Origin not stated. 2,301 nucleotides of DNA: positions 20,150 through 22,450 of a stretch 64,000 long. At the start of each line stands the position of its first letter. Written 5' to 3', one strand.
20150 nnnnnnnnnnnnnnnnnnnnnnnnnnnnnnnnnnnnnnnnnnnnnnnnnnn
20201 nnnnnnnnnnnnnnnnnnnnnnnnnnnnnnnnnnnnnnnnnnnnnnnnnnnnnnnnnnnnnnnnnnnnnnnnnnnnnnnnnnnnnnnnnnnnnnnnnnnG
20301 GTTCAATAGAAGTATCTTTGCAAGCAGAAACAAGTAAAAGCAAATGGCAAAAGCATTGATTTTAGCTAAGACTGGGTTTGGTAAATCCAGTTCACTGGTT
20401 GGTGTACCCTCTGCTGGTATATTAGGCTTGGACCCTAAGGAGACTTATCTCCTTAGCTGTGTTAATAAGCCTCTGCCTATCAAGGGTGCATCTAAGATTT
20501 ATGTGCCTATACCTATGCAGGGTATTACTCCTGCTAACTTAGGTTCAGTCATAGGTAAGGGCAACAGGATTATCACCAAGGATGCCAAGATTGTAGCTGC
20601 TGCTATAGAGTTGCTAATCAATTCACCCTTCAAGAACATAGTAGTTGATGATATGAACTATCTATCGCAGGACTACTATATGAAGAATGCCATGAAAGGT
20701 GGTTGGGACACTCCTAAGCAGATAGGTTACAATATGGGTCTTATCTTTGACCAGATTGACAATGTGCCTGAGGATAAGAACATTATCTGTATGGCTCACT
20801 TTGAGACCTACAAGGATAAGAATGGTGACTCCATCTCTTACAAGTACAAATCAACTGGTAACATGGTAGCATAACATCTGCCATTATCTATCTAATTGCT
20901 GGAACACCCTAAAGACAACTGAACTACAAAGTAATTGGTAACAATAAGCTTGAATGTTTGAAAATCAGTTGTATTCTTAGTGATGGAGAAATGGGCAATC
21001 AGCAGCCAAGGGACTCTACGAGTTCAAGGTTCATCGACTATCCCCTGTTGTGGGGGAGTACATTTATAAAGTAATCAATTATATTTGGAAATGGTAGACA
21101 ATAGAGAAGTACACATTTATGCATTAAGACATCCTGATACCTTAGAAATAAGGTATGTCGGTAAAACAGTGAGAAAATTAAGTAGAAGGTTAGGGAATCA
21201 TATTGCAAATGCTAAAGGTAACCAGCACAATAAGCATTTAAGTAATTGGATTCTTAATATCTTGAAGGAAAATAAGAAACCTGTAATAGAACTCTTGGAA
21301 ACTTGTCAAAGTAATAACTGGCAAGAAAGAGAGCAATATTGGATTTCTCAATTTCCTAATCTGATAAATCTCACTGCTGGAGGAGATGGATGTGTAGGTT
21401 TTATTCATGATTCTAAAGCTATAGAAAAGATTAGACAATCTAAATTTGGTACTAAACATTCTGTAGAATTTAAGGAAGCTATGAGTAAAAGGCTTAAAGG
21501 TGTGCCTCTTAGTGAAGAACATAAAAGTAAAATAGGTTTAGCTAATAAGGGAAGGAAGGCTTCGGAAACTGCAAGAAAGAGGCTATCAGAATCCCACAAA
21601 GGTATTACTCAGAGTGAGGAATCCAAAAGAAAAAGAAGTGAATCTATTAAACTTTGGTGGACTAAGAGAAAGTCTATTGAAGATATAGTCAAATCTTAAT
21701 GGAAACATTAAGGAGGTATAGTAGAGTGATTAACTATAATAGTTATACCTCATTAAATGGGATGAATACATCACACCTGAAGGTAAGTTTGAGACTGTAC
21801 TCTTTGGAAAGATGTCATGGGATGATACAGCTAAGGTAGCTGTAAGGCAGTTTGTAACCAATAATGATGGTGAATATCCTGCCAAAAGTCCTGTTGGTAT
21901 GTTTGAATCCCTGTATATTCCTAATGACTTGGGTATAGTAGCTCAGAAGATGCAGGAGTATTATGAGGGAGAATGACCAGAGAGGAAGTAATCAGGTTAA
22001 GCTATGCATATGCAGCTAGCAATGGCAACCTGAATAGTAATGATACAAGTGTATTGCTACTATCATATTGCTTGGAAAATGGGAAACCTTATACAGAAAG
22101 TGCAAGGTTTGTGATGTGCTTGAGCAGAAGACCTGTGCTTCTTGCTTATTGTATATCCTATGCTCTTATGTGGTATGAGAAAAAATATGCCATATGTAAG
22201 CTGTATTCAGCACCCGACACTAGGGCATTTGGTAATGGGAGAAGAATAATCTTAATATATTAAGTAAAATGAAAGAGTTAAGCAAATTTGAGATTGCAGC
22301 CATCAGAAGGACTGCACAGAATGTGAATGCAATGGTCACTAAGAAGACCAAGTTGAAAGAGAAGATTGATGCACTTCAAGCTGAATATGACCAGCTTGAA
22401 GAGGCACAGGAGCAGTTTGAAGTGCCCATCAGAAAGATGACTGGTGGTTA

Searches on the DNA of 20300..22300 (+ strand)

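Call 52: search_dna_similar(query=window:20300-22300:+, collection=phages, mode=near, max_rows=8)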
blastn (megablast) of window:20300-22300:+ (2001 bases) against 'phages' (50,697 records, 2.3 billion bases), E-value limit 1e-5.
Records with a match: 10; places in all: 10; records where one place covers at least 80% of the query: 0.
Best place of each record, by identity: 90-95% 2; 60-80% 8.
By first word of the organism name: Bacteroides 5; uncultured 4; Kehishuvirus 1.
By host as written in the record: Bacteroides intestinalis DSM 108646 5; - 4; Bacteroides cellulosilyticus 1.
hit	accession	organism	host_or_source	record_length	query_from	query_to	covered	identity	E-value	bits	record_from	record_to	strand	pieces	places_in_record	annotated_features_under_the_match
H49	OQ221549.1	Bacteroides phage PhiCrAssBcn14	Bacteroides intestinalis DSM 108646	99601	324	568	12%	78.4%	1e-34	154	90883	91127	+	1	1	hypothetical protein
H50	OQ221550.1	Bacteroides phage PhiCrAssBcn15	Bacteroides intestinalis DSM 108646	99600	324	568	12%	78.4%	1e-34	154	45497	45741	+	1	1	hypothetical protein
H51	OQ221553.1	Bacteroides phage PhiCrAssBcn18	Bacteroides intestinalis DSM 108646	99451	324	568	12%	78.4%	1e-34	154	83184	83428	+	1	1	hypothetical protein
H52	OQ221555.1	Bacteroides phage PhiCrAssBcn20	Bacteroides intestinalis DSM 108646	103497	324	568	12%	78.4%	1e-34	154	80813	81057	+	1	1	hypothetical protein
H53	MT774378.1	uncultured phage cr106_1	human feces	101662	336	568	12%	79.0%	1e-34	154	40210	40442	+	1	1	ATP/GTP-binding protein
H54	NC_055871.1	uncultured phage cr106_1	human feces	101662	336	568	12%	79.0%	1e-34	154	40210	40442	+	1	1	Sak4-like ssDNA annealing protein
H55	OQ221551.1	Bacteroides phage PhiCrAssBcn16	Bacteroides intestinalis DSM 108646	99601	339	568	11%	79.1%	1e-34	154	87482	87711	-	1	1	hypothetical protein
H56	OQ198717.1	Kehishuvirus sp. 'tikkala'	Bacteroides cellulosilyticus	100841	339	568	11%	79.1%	1e-34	154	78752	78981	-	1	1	ATP/GTP-binding protein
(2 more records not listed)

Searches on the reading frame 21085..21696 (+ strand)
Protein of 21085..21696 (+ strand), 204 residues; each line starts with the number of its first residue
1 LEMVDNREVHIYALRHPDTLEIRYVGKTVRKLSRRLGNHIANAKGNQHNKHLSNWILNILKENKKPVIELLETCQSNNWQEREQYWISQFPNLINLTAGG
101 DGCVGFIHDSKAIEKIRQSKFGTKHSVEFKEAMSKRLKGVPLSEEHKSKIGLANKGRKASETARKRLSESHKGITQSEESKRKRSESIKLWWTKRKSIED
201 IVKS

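Call 42: search_protein_families(library=phrogs, proteins=[window:21085-21696:+], max_evalue=0.01)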
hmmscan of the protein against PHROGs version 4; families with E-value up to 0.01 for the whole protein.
window:21085-21696:+ (204 aa): 3 families
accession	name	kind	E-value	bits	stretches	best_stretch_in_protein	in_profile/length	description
phrog_314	-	DNA, RNA and nucleotide metabolism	1.6e-21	77.9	1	10-151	180-313/574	homing endonuclease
phrog_3500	-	unknown function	4.2e-05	24.3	1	33-95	88-147/170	-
phrog_24910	-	unknown function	0.00088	20.1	0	141-189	46-94/169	-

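Call 43: search_protein_families(library=pfam, proteins=[window:21085-21696:+], max_evalue=10)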
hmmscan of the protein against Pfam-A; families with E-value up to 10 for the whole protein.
window:21085-21696:+ (204 aa): 2 families
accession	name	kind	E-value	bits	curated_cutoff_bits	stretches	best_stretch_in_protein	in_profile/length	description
PF01541.30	GIY-YIG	-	2.9e-07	31.1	22.6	1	10-90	3-72/78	GIY-YIG catalytic domain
PF07460.16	NUMOD3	-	2.4e-05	24.6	20.4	3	122-139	1-18/37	NUMOD3 motif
